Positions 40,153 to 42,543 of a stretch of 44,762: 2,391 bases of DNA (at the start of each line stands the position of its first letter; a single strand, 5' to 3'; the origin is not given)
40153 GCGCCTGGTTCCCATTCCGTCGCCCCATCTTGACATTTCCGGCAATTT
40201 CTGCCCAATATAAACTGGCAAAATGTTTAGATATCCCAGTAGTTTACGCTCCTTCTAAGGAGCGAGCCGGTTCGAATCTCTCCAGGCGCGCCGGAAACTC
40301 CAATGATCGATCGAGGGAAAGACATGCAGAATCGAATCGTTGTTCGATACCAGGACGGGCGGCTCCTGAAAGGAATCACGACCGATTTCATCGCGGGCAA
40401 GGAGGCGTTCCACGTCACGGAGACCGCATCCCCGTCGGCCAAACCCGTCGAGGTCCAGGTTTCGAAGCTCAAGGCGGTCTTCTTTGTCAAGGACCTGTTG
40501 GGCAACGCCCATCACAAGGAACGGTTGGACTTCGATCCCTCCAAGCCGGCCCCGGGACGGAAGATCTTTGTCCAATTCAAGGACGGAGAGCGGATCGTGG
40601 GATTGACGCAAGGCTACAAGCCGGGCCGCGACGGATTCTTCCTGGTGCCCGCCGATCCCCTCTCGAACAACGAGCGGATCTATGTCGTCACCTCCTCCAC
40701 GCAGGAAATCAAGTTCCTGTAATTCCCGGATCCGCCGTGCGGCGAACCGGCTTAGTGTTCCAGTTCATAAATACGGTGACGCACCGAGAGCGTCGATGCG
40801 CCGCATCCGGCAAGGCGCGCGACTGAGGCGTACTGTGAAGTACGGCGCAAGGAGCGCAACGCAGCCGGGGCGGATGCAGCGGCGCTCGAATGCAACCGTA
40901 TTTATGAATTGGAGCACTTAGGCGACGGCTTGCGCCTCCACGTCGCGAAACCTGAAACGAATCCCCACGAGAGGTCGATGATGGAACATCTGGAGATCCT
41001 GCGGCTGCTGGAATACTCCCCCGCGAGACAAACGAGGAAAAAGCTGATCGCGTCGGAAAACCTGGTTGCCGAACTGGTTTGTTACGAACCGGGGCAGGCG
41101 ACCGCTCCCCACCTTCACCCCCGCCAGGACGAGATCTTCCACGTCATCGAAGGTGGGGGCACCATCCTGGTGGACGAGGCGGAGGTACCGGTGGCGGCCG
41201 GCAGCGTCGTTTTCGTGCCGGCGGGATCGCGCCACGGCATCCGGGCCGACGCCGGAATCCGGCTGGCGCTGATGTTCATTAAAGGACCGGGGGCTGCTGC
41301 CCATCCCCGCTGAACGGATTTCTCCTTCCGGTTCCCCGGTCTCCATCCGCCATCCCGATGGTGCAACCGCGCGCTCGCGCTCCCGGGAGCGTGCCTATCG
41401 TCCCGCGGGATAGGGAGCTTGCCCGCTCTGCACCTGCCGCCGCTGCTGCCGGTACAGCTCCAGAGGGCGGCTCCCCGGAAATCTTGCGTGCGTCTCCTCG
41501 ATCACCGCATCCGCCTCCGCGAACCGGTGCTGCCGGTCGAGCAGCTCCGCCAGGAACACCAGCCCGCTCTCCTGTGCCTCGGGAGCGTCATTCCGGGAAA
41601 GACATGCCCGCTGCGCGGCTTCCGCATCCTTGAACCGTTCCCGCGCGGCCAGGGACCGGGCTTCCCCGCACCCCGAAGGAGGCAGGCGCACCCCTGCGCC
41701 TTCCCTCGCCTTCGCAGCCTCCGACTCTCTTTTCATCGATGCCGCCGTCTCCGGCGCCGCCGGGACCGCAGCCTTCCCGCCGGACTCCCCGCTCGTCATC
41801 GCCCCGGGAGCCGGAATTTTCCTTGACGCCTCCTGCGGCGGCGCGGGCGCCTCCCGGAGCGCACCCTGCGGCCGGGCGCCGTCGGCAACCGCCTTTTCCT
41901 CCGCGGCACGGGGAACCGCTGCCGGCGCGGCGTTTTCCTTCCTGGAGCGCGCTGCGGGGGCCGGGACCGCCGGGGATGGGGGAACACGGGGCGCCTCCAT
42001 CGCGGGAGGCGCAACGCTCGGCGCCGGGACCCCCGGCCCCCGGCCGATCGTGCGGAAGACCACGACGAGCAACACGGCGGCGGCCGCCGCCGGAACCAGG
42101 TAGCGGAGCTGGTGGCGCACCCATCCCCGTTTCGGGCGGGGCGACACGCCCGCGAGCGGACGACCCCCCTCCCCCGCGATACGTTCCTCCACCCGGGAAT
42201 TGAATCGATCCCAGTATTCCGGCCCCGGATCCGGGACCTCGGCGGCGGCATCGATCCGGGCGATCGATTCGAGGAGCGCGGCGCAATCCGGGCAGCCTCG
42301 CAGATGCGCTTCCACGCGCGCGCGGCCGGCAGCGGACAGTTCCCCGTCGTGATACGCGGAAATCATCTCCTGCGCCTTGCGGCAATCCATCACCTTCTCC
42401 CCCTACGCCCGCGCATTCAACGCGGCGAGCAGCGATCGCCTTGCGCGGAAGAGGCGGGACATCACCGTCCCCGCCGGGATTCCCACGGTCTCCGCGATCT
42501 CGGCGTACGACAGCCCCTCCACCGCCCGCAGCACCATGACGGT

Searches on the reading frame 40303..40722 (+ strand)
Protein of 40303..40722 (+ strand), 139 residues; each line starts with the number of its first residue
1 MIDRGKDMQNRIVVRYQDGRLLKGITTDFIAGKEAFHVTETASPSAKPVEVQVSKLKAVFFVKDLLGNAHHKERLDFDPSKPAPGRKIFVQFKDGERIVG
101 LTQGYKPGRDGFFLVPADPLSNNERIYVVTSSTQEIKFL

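Call 19: search_protein_families(library=pfam, proteins=[window:40303-40722:+], max_evalue=0.001)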
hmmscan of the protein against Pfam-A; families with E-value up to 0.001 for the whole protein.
window:40303-40722:+ (139 aa): 1 family
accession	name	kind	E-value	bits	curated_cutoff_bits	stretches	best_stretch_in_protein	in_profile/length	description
PF22478.1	DUF6982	-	9.4e-30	103.9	24.5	1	9-138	2-132/134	Family of unknown function (DUF6982)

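Call 20: find_encoding_contigs(protein=window:40303-40722:+, flank=10000, max_places=10)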
Protein window:40303-40722:+ (139 aa): no gene with exactly this product is on record in the collection.
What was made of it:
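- Tried and rejected: It failed because the called gene starts 7 codons later (call 20).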

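Call 71: find_homologous_proteins(query=window:40303-40722:+, max_evalue=1e-30)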
Query window:40303-40722:+ (139 aa): 399 proteins with E <= 1e-30 among 563 candidates; the best 120 are listed.
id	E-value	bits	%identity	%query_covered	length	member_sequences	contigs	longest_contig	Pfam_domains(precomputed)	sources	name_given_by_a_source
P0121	4.1e-81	287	100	95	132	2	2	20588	PF22478.2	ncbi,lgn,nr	ncbi:MAG: hypothetical protein FIA93_03610 [Deltaproteobacteria bacterium]|nr:hypothetical protein [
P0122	1.2e-71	257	89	95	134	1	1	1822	PF22478.2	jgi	jgi:hypothetical protein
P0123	8.7e-69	248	88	95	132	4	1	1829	PF22478.2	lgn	-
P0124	1.7e-68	247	86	95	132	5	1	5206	PF22478.2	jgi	-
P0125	1.6e-67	243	86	95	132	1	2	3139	PF22478.2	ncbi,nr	ncbi:MAG: DUF6982 domain-containing protein [Deltaproteobacteria bacterium]|nr:hypothetical protein 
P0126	4.2e-67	242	84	95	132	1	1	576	PF22478.2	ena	-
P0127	3.8e-63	229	79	95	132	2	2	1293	PF22478.2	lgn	-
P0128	1.0e-59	218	77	95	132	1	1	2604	PF22478.2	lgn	-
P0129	4.6e-59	216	77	95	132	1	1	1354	PF22478.2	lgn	-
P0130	2.5e-58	214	76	95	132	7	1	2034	PF22478.2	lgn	-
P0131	2.7e-56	207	73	95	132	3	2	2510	PF22478.2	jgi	jgi:hypothetical protein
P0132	4.4e-56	206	68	99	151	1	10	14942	PF22478.2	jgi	jgi:hypothetical protein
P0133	8.9e-56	205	73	95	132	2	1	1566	PF22478.2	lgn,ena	-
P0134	1.2e-55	205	73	95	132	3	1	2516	PF22478.2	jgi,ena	-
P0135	2.1e-55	204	70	95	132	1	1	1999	PF22478.2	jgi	jgi:hypothetical protein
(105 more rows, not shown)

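Call 72: find_encoding_contigs(protein=P0121, flank=3000, max_places=3)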
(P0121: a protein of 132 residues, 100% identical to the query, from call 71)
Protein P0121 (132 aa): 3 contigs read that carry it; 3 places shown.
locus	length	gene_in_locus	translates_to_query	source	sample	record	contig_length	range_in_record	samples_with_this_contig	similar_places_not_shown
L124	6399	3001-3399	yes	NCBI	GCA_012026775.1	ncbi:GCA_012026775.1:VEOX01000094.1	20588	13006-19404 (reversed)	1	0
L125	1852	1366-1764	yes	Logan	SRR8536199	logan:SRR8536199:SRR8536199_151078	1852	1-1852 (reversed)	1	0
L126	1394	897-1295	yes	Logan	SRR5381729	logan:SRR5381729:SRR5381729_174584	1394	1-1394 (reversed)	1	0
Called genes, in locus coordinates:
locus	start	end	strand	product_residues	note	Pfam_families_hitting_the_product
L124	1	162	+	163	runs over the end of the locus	PF01152:Bac_globin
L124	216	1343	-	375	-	PF00266:Aminotran_5, PF01212:Beta_elim_lyase, PF01041:DegT_DnrJ_EryC1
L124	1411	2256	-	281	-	PF01048:PNP_UDP_1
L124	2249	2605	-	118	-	PF01022:HTH_5, PF12840:HTH_20 (weak)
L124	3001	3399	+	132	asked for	PF22478:DUF6982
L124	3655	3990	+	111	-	PF00190:Cupin_1 (weak), PF02311:AraC_binding (weak), PF07883:Cupin_2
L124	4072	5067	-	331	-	PF13490:zf-HC2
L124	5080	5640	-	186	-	PF04542:Sigma70_r2, PF08281:Sigma70_r4_2, PF04545:Sigma70_r4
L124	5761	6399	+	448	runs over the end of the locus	PF00092:VWA, PF13519:VWA_2, PF13768:VWA_3 (weak)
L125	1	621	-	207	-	?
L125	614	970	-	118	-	PF01022:HTH_5, PF12840:HTH_20 (weak)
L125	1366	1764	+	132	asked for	PF22478:DUF6982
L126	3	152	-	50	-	?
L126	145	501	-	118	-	PF01022:HTH_5, PF12840:HTH_20 (weak)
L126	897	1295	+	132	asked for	PF22478:DUF6982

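Call 73: find_encoding_contigs(protein=P0124, flank=3000, max_places=2)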
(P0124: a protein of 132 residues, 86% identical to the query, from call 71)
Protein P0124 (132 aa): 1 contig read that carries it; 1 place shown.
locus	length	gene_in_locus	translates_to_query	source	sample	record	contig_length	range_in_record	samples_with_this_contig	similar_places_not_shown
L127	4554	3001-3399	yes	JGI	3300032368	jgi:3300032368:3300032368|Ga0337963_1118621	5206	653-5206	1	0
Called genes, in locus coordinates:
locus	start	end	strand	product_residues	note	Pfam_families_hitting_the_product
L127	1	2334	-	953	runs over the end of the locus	PF25487:ETR1_N, PF13185:GAF_2, PF01590:GAF, PF00989:PAS, PF08448:PAS_4, PF13426:PAS_9, PF00512:HisKA, PF02518:HATPase_c, +3 more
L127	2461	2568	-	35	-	-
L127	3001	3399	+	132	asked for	PF22478:DUF6982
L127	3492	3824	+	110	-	PF00190:Cupin_1, PF02311:AraC_binding, PF07883:Cupin_2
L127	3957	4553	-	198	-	?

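Call 74: find_encoding_contigs(protein=P0125, flank=3000, max_places=2)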
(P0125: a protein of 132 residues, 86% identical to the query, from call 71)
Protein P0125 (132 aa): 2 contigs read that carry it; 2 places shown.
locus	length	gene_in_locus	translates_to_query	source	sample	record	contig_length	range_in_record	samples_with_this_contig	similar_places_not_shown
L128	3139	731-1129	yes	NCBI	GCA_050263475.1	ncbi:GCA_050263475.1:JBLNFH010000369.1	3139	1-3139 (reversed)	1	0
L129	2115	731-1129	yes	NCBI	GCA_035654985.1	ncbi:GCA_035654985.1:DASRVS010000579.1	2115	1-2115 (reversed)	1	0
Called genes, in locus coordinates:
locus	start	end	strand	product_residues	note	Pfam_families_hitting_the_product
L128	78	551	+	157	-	PF00565:SNase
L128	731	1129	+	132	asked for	PF22478:DUF6982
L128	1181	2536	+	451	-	PF16868:NMT1_3, PF09084:NMT1 (faint)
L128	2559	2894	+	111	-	PF00190:Cupin_1 (weak), PF02311:AraC_binding, PF07883:Cupin_2, PF05899:Cupin_3 (weak)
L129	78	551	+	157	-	PF00565:SNase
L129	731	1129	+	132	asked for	PF22478:DUF6982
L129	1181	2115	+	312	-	PF16868:NMT1_3, PF09084:NMT1 (weak)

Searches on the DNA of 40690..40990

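Call 14: search_rna_families(source=window, start=40690, end=40990, threshold=evalue, max_evalue=10)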
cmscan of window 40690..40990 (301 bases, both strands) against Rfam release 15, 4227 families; matches with E-value up to 10: 3.
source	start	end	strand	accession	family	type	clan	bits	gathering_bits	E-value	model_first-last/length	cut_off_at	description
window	40794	40889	-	RF02833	Scr3202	Gene; sRNA;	-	17.9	52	2.5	1-95/95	no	Streptomyces RNA 3202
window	40894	40916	+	RF01727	SAM-SAH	Cis-reg; riboswitch;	-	10.8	40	6.4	1-49/49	no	SAM/SAH riboswitch aptamer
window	40814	40913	+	RF04320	RsmV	Gene; sRNA;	CL00106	7.7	100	5.5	1-196/196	no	RsmV RNA family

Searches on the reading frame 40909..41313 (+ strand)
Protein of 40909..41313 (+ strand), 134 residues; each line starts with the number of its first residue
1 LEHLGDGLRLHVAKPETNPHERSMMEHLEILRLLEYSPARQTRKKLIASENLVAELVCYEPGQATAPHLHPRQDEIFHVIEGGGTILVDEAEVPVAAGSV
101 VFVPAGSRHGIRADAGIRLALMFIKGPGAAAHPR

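Call 19: search_protein_families(library=pfam, proteins=[window:40909-41313:+], max_evalue=0.001)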
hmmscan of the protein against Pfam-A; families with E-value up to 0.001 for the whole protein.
window:40909-41313:+ (134 aa): 5 families
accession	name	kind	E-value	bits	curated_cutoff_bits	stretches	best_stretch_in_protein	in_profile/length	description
PF07883.17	Cupin_2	-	7.9e-16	58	27.2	1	56-115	2-60/70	Cupin domain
PF02311.25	AraC_binding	-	9.9e-07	29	21.1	1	60-129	11-79/135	AraC-like ligand binding domain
PF00190.28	Cupin_1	-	2.9e-06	27.4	22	1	50-114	31-102/151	Cupin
PF12852.13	Cupin_6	-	9.3e-05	22.7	26.7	1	63-118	21-81/183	Cupin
PF05899.18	Cupin_3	-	0.00021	21.3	23.5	1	72-108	24-61/74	EutQ-like cupin domain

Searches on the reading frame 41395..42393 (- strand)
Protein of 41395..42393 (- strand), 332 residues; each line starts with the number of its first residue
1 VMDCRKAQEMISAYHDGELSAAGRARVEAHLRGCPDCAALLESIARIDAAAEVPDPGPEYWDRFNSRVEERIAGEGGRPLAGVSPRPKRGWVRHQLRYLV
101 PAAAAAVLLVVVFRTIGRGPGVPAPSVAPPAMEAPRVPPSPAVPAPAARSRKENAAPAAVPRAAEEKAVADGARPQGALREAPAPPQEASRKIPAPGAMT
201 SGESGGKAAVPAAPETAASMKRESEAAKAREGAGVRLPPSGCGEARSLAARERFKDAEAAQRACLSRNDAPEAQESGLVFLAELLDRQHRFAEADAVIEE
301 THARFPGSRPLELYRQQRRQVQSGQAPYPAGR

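Call 19: search_protein_families(library=pfam, proteins=[window:41395-42393:-], max_evalue=0.001)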
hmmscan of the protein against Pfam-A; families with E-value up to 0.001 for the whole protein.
window:41395-42393:- (332 aa): 1 family
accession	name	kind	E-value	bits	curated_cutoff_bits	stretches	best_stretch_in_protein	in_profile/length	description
PF13490.11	zf-HC2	-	1.1e-14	54.7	22.2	1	4-38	1-35/35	Putative zinc-finger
